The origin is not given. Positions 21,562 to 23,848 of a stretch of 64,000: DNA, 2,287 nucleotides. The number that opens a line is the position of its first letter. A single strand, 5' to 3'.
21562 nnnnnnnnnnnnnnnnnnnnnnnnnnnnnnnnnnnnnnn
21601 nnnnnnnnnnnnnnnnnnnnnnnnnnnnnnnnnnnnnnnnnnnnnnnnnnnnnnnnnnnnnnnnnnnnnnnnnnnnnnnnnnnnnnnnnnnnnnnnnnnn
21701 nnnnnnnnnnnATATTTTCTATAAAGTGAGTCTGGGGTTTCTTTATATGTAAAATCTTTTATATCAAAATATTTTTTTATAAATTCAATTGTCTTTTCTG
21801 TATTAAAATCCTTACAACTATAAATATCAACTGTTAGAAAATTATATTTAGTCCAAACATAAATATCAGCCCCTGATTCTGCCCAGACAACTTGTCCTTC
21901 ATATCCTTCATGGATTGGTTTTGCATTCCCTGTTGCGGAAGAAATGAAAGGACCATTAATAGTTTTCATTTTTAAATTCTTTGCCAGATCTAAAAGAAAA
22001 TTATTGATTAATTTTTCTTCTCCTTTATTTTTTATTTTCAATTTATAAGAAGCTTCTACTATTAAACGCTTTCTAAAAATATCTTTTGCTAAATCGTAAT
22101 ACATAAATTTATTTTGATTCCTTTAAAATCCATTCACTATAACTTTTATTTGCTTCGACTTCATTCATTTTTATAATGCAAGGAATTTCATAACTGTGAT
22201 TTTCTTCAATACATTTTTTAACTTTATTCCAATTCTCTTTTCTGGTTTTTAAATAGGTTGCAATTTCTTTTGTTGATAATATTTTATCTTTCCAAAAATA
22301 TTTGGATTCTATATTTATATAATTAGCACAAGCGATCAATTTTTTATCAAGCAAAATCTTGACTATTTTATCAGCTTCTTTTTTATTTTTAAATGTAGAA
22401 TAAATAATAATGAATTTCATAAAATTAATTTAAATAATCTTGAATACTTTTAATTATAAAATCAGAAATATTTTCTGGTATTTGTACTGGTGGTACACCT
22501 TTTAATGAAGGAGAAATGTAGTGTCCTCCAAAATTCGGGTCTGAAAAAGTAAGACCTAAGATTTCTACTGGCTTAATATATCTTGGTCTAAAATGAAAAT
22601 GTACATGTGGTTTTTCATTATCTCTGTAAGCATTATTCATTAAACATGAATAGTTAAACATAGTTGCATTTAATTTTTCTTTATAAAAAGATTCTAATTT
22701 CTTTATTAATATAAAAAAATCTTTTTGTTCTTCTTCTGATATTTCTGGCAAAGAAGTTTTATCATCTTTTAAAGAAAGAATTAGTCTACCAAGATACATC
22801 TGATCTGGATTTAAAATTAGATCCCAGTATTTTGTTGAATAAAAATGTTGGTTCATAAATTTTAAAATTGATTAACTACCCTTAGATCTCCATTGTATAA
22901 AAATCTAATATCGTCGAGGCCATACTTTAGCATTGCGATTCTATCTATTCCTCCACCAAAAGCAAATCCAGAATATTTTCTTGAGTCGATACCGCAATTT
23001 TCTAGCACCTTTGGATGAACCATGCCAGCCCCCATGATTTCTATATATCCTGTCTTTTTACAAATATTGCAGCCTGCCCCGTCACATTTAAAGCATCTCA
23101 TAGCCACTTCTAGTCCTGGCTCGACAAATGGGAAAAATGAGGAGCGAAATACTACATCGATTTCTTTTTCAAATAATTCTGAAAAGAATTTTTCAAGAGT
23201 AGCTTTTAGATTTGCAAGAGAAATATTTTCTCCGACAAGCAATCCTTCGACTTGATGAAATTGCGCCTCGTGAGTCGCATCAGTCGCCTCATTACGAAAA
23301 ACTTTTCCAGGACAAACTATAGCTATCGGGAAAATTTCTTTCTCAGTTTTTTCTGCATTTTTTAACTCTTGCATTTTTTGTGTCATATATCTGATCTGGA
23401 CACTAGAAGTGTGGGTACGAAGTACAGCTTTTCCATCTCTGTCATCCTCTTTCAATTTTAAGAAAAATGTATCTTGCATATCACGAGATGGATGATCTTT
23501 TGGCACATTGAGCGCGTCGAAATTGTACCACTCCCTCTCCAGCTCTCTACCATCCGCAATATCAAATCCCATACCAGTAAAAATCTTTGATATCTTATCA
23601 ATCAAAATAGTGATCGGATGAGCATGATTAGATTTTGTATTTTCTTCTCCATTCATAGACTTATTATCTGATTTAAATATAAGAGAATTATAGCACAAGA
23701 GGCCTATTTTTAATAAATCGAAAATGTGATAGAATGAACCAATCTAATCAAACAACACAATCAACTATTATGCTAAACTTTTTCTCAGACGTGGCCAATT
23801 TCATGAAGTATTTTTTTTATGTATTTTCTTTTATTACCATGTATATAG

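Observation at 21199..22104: Fusion of an AdoMet-decarboxylase-like domain to a SET-domain methyltransferase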

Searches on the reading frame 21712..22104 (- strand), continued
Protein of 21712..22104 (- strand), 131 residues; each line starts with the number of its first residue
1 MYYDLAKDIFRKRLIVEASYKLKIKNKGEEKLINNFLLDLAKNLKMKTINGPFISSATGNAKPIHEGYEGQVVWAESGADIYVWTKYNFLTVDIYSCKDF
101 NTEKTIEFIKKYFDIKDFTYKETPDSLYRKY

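Call 80: find_encoding_contigs(protein=P0278, flank=5000, max_places=3)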
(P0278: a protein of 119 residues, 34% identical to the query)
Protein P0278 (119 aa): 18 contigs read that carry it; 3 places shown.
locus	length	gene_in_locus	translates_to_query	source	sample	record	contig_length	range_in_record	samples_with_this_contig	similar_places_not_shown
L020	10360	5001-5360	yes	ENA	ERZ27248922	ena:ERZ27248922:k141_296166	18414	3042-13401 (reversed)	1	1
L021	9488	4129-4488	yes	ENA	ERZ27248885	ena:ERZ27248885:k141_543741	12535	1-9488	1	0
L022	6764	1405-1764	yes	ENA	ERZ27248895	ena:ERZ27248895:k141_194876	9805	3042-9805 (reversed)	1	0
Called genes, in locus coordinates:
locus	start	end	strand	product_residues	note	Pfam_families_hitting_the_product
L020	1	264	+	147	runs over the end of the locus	PF00886:Ribosomal_S16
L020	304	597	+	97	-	PF13083:KH_KhpA-B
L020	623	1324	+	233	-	PF01746:tRNA_m1G_MT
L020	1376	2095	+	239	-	PF00318:Ribosomal_S2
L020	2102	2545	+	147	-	PF00889:EF_TS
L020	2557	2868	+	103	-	-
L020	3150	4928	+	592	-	PF03485:Arg_tRNA_synt_N, PF00750:tRNA-synt_1d, PF05746:DALR_1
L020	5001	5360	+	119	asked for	PF02675:AdoMet_dc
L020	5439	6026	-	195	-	-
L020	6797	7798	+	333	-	PF01820:Dala_Dala_lig_N, PF02655:ATP-grasp_3, PF07478:Dala_Dala_lig_C, PF02786:CPSase_L_D2 (faint), PF13535:ATP-grasp_4 (weak)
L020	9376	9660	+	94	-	-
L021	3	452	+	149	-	?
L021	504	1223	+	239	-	PF00318:Ribosomal_S2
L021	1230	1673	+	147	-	PF00889:EF_TS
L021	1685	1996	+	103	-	-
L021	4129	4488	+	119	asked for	PF02675:AdoMet_dc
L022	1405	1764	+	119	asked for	PF02675:AdoMet_dc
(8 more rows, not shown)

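Call 95: fold_search(model_id=the predicted structure, library=viral)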
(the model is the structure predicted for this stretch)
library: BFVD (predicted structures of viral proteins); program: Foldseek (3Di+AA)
matches with E <= 10: 1063; with E <= 0.001: 10
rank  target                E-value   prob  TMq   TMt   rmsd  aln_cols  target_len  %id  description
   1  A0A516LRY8            9.4e-09  1.00  0.73  0.77   2.9       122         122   25  (no name in the UniProt tables at hand)
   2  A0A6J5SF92            5.0e-08  1.00  0.72  0.61   3.8       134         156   19  S-adenosylmethionine decarboxylase family, prokaryotic [uncultured Caudovirales phage]
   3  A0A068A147            7.4e-08  1.00  0.65  0.65   3.1       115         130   21  (no name in the UniProt tables at hand)
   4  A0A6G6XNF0            4.6e-07  1.00  0.63  0.60   3.2       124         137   15  (no name in the UniProt tables at hand)
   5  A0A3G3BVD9            1.5e-06  1.00  0.68  0.27   4.7       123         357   17  S-adenosylmethionine decarboxylase proenzyme [Bacillus phage vB_BcoS-136]
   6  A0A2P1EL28            3.8e-05  1.00  0.35  0.37   8.0       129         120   12  Uncharacterized protein [Moumouvirus australiensis]
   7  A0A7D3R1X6            4.9e-05  1.00  0.42  0.26  10.5       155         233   10  Uncharacterized protein [Fadolivirus FV1/VV64]
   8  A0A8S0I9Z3            1.4e-04  1.00  0.51  0.76   3.2        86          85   19  (no name in the UniProt tables at hand)
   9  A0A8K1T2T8            5.7e-04  0.96  0.29  0.37   8.1       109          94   12  Uncharacterized protein [Megavirus baoshan]
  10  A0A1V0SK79            8.4e-04  0.99  0.38  0.24   8.1       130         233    8  Uncharacterized protein [Klosneuvirus KNV1]
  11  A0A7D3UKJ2            1.0e-03  1.00  0.40  0.43   5.7        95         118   14  (no name in the UniProt tables at hand)
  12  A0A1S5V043            1.2e-03  0.99  0.39  0.39   6.4       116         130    9  (no name in the UniProt tables at hand)
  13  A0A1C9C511            1.2e-03  0.82  0.32  0.21  11.9       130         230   15  Putative TATA-box-binding protein [Heterosigma akashiwo virus 01]
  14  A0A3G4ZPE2            1.7e-03  0.95  0.34  0.20   6.9       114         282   16  Uncharacterized protein [Terrestrivirus sp.]
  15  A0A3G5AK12            2.2e-03  0.90  0.33  0.05  10.4       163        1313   10  VETF-like early transcription factor large subunit [Solivirus sp.]
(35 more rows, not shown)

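Call 97: find_homologous_proteins(query=P0228, max_evalue=1e-10)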
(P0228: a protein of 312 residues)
Query P0228 (312 aa): 244 proteins with E <= 1e-10 among 2733 candidates; the best 120 are listed.
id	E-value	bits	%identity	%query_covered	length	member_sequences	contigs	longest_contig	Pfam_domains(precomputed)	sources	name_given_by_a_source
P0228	1.3e-207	706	100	100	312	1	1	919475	PF13847.13,PF02675.22,PF05175.21,PF13649.13,PF01209.25,PF08241.19,PF08242.19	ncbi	ncbi:MAG: methyltransferase domain-containing protein, partial [Candidatus Woesearchaeota archaeon]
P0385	3.4e-72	262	58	69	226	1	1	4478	PF13847.13,PF13649.13,PF08241.19,PF08242.19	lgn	-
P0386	1.6e-71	259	57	69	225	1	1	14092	PF13847.13,PF13649.13,PF08241.19,PF08242.19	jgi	-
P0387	5.4e-71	258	56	69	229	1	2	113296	PF13847.13,PF13649.13,PF08241.19,PF08242.19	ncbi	-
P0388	2.7e-70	255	57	69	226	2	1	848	PF13847.13,PF13649.13,PF08241.19,PF08242.19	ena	-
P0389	1.2e-69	253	54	70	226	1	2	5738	PF13847.13,PF13649.13,PF08241.19,PF08242.19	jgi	jgi:ubiquinone/menaquinone biosynthesis C-methylase UbiE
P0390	1.6e-69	253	56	69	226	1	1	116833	PF13847.13,PF13649.13,PF08241.19,PF08242.19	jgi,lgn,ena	-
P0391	1.9e-69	252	57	68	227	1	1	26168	PF13847.13,PF13649.13,PF01209.25,PF08241.19,PF08242.19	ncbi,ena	-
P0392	2.6e-69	252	56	69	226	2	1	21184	PF13847.13,PF13649.13,PF08241.19,PF08242.19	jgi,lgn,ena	-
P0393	4.9e-69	251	55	69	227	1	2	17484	PF13847.13,PF13649.13,PF08241.19,PF08242.19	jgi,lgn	jgi:ubiquinone/menaquinone biosynthesis C-methylase UbiE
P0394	6.6e-69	251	53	70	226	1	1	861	PF13847.13,PF13489.13,PF13649.13,PF08241.19,PF08242.19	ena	-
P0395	9.0e-69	250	56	69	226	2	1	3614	PF13847.13,PF13649.13,PF08241.19,PF08242.19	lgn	-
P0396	1.2e-68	250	53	70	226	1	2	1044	PF13847.13,PF13489.13,PF13649.13,PF08241.19,PF08242.19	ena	-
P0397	1.3e-68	250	53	70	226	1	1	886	PF13847.13,PF13489.13,PF13649.13,PF08241.19,PF08242.19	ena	-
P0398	1.3e-68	250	52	70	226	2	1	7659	PF13847.13,PF13649.13,PF08241.19,PF08242.19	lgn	-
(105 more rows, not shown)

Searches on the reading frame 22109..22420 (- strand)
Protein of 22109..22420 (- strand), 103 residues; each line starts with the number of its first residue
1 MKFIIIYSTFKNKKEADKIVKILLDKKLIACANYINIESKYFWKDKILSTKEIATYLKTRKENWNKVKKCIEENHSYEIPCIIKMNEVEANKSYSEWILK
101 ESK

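Call 43: search_protein_families(library=pfam, proteins=[window:22109-22420:-], max_evalue=0.00001)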
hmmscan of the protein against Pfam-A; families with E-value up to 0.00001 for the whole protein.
window:22109-22420:- (103 aa): 1 family
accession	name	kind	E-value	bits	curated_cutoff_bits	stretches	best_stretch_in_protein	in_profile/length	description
PF03091.20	CutA1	-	1.1e-28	99.4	22.4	1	4-100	1-98/99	CutA1 divalent ion tolerance protein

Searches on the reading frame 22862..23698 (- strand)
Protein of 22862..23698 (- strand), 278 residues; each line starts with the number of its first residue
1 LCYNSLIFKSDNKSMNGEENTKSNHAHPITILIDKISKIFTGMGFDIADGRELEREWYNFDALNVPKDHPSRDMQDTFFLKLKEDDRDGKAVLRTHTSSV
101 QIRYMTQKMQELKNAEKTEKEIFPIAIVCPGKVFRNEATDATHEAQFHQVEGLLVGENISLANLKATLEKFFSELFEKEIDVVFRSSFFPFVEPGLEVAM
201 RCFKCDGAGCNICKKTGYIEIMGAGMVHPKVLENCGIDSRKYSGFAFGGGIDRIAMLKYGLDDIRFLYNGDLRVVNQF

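Call 43: search_protein_families(library=pfam, proteins=[window:22862-23698:-], max_evalue=0.00001)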
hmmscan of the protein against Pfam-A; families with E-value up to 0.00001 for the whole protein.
window:22862-23698:- (278 aa): 1 family
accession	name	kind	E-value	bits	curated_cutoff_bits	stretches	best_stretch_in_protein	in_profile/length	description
PF01409.25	tRNA-synt_2d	-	8.2e-94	314.1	19.8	1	19-278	9-246/246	tRNA synthetases class II core domain (F)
